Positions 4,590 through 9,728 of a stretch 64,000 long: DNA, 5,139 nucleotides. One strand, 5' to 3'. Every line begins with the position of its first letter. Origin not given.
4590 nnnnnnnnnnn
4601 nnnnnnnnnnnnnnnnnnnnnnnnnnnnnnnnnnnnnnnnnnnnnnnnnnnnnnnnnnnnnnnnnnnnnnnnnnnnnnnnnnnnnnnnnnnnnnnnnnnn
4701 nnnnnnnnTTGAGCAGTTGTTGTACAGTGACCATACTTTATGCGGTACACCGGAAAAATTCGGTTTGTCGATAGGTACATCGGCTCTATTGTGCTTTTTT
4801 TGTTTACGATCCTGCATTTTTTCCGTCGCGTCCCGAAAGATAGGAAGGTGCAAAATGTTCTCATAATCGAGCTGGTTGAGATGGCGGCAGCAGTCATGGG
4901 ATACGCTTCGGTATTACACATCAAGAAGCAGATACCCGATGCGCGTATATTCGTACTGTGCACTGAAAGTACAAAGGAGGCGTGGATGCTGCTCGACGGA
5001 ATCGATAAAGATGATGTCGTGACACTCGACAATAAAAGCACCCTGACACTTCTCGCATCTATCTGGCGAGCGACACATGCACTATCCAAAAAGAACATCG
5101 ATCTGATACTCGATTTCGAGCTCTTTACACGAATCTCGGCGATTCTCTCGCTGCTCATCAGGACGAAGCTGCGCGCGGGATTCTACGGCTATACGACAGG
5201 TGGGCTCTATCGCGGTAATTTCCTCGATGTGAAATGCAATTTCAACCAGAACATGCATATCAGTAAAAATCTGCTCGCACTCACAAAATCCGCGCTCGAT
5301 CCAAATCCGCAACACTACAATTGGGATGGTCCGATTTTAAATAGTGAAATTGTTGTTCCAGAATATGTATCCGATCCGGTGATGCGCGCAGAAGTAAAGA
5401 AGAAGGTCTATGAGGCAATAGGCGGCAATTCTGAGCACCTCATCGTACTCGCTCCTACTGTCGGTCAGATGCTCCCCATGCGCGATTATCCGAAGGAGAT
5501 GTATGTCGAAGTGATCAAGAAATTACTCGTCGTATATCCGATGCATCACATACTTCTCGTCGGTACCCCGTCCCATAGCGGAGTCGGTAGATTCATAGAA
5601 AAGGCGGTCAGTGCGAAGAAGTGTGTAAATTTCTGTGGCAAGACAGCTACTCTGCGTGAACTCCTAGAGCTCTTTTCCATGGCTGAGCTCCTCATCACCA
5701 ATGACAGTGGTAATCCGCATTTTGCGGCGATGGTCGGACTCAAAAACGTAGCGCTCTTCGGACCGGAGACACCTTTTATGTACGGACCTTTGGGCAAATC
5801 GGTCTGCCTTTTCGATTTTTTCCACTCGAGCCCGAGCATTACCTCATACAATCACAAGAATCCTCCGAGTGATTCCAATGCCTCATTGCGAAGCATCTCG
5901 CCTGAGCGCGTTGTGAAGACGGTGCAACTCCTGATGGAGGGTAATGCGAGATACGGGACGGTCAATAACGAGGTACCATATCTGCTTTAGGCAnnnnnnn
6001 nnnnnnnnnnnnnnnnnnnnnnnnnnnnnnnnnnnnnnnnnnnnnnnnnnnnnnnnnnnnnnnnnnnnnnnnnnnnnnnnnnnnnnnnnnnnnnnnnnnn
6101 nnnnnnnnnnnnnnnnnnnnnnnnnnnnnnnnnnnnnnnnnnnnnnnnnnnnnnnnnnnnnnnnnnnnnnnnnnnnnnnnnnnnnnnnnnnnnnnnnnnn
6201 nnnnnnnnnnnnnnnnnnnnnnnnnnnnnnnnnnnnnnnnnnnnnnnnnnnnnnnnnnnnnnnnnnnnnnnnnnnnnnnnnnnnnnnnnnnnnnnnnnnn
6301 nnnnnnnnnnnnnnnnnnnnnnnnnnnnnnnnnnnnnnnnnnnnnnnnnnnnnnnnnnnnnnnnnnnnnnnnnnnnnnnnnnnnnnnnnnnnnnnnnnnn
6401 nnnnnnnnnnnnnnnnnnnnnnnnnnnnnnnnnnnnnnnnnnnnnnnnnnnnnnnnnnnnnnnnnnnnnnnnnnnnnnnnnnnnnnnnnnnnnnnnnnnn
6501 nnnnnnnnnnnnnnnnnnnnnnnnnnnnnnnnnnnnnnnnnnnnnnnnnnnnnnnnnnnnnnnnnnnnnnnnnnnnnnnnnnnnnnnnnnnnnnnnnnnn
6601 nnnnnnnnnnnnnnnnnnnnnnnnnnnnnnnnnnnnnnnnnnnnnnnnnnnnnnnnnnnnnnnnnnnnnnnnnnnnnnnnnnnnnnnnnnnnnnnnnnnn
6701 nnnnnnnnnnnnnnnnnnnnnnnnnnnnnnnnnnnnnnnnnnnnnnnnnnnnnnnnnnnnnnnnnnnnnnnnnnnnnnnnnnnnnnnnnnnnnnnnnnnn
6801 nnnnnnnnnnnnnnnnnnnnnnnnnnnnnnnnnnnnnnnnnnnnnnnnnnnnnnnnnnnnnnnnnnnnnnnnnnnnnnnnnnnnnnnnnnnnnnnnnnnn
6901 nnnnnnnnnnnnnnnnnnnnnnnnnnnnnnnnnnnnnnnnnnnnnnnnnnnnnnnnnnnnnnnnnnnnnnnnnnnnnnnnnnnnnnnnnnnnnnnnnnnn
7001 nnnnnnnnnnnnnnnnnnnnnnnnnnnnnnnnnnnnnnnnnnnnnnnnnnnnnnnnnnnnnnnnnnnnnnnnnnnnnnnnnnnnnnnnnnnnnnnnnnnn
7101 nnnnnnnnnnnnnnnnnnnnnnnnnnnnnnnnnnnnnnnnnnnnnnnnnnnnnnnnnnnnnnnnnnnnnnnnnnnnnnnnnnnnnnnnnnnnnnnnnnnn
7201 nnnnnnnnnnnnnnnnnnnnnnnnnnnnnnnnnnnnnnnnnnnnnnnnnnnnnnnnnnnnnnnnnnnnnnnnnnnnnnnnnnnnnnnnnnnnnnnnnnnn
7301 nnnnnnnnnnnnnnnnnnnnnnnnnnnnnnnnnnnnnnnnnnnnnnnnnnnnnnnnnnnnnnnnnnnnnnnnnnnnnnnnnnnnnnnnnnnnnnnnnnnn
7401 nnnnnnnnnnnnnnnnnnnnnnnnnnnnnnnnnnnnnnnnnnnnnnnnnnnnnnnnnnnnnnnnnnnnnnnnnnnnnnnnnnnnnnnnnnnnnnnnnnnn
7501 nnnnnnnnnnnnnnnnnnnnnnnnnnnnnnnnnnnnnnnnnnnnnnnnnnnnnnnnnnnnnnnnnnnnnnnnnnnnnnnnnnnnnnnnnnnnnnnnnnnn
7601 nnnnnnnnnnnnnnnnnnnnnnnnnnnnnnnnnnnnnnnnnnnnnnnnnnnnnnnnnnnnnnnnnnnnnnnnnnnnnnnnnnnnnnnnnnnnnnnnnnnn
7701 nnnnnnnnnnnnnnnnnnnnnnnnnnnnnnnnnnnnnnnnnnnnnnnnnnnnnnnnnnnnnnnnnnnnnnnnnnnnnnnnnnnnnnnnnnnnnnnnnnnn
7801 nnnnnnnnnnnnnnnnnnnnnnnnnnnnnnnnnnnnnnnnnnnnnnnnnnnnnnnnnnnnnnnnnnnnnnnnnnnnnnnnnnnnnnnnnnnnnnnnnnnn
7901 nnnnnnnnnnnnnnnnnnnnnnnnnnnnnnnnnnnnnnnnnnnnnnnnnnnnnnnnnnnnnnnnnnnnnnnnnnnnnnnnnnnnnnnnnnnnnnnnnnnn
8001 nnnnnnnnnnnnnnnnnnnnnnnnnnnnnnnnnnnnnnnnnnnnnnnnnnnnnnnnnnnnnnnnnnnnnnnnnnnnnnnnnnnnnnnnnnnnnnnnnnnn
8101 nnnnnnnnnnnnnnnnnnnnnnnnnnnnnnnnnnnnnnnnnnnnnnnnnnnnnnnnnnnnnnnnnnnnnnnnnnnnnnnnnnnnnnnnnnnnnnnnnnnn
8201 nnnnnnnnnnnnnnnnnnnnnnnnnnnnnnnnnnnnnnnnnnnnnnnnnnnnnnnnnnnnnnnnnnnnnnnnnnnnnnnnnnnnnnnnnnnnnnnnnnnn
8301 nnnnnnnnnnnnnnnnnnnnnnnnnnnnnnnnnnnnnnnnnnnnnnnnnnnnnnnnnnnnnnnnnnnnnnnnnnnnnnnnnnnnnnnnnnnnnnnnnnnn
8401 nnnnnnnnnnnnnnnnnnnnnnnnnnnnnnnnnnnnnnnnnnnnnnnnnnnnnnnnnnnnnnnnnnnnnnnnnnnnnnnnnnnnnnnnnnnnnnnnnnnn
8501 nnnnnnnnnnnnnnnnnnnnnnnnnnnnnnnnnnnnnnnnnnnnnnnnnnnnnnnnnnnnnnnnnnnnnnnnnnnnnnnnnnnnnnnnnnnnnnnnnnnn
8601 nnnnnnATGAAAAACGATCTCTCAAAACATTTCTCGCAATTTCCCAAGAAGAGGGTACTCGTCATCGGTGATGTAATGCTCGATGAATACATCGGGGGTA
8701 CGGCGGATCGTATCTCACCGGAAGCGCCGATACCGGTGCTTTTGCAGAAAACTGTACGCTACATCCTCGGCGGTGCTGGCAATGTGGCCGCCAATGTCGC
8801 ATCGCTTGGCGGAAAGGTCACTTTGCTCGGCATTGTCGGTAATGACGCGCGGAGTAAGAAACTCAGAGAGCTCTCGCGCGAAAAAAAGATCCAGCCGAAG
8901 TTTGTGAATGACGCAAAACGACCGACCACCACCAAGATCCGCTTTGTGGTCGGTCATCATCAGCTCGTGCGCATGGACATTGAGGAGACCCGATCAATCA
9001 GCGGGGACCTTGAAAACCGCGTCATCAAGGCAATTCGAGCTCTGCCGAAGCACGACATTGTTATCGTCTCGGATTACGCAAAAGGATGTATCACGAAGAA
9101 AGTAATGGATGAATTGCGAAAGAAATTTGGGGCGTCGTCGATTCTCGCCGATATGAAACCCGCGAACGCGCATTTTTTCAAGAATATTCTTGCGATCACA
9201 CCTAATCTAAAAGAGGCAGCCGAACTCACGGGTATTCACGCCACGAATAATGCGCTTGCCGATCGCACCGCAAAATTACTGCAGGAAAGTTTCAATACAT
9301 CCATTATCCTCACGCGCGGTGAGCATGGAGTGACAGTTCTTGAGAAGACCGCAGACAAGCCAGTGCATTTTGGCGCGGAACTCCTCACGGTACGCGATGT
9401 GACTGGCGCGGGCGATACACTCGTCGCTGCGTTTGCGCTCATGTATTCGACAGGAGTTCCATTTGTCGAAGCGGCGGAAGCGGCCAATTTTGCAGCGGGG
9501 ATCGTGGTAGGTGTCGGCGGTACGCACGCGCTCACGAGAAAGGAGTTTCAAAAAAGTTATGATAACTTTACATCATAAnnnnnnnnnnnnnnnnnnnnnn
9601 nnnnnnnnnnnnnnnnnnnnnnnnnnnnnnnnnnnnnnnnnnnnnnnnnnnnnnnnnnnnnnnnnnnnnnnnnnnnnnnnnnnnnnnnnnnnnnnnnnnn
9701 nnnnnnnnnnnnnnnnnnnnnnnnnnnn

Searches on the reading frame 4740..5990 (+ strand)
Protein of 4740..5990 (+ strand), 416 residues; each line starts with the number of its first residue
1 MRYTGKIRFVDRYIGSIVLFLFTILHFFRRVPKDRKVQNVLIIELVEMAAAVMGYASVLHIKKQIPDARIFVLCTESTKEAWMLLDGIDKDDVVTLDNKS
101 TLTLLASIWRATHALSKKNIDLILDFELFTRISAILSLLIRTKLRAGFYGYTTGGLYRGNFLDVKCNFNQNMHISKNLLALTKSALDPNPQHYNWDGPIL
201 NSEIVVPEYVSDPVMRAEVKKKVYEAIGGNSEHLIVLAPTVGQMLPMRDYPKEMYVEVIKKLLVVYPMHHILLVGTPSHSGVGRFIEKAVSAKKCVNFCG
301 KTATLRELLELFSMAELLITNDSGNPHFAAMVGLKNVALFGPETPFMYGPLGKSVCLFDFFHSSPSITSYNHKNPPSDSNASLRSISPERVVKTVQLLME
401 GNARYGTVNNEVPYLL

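Call 28: search_protein_families(library=ncbifam, proteins=[window:4740-5990:+], max_evalue=0.00001)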
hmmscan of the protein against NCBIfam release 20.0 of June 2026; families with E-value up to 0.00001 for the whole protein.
window:4740-5990:+ (416 aa): 5 families
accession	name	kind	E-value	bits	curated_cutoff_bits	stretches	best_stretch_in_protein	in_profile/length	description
TIGR02195.1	heptsyl_trn_II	equivalog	9.6e-21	74.3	134.6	1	41-398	3-337/339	lipopolysaccharide heptosyltransferase II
TIGR02201.1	heptsyl_trn_III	equivalog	1.2e-12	47.6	170.2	1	58-350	20-296/344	putative lipopolysaccharide heptosyltransferase III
TIGR02193.1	heptsyl_trn_I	equivalog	5.9e-11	42.2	185.3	1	40-353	2-294/320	lipopolysaccharide heptosyltransferase I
NF008162.0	PRK10916.1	equivalog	1.9e-10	40.5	569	1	234-399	182-343/348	ADP-heptose--LPS heptosyltransferase RfaF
NF007742.0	PRK10422.1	equivalog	1.1e-09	37.5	467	1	35-356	3-304/352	lipopolysaccharide core heptosyltransferase RfaQ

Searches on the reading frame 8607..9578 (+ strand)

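Call 28: search_protein_families(library=ncbifam, proteins=[window:8607-9578:+], max_evalue=0.00001)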
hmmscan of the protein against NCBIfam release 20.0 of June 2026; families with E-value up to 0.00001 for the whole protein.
window:8607-9578:+ (323 aa): 17 families
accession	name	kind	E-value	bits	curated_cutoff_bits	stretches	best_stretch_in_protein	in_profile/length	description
TIGR02198.1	rfaE_dom_I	equivalog_domain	3e-92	309.1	345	1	9-317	2-313/315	D-glycero-beta-D-manno-heptose-7-phosphate kinase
NF008454.0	PRK11316.1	equivalog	1.9e-75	254.3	521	1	8-317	4-311/475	bifunctional D-glycero-beta-D-manno-heptose-7-phosphate kinase/D-glycero-beta-D-manno-heptose 1-phosphate adenylyltransferase HldE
TIGR02152.1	D_ribokin_bact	equivalog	1.8e-26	93.2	299.65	1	44-308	24-288/298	ribokinase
TIGR03168.1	1-PFK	subfamily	1.5e-19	70.1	216.4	1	48-319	28-300/305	hexose kinase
TIGR03828.1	pfkB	equivalog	9e-17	61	292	1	49-318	29-299/305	1-phosphofructokinase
NF008353.0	PRK11142.1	equivalog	1.4e-15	57.6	341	1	47-306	31-289/307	ribokinase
TIGR04382.1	myo_inos_iolC_N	equivalog_domain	2.8e-13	49.8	300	1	215-302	205-291/309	5-dehydro-2-deoxygluconokinase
NF006957.1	PRK09434.1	equivalog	3.3e-11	43.3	450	0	211-278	193-258/302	fructokinase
NF041320.1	pfkB_Halo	equivalog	8.8e-10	38.5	400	1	49-317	31-293/302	1-phosphofructokinase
NF040938.1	KDG_KDGal_kin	equivalog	1.1e-08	34.5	400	1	52-307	28-290/305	bifunctional 2-dehydro-3-deoxygluconokinase/2-dehydro-3-deoxygalactonokinase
NF007355.0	PRK09850.1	equivalog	1.4e-08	34.2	540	0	192-295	179-281/313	pseudouridine kinase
TIGR00097.1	HMP-P_kinase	equivalog_domain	1.7e-08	34.1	204.95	1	191-294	125-231/254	bifunctional hydroxymethylpyrimidine kinase/phosphomethylpyrimidine kinase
NF007416.0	PRK09954.1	equivalog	2.5e-07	30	561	1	18-299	61-338/362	sugar kinase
NF007321.0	PRK09813.1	equivalog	3.8e-07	29.9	247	1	50-298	20-252/261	fructoselysine 6-kinase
NF053626.1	RibKinHalex1628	equivalog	4.9e-07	29.5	330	0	54-110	38-95/293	ATP-dependent ribose-1-phosphate kinase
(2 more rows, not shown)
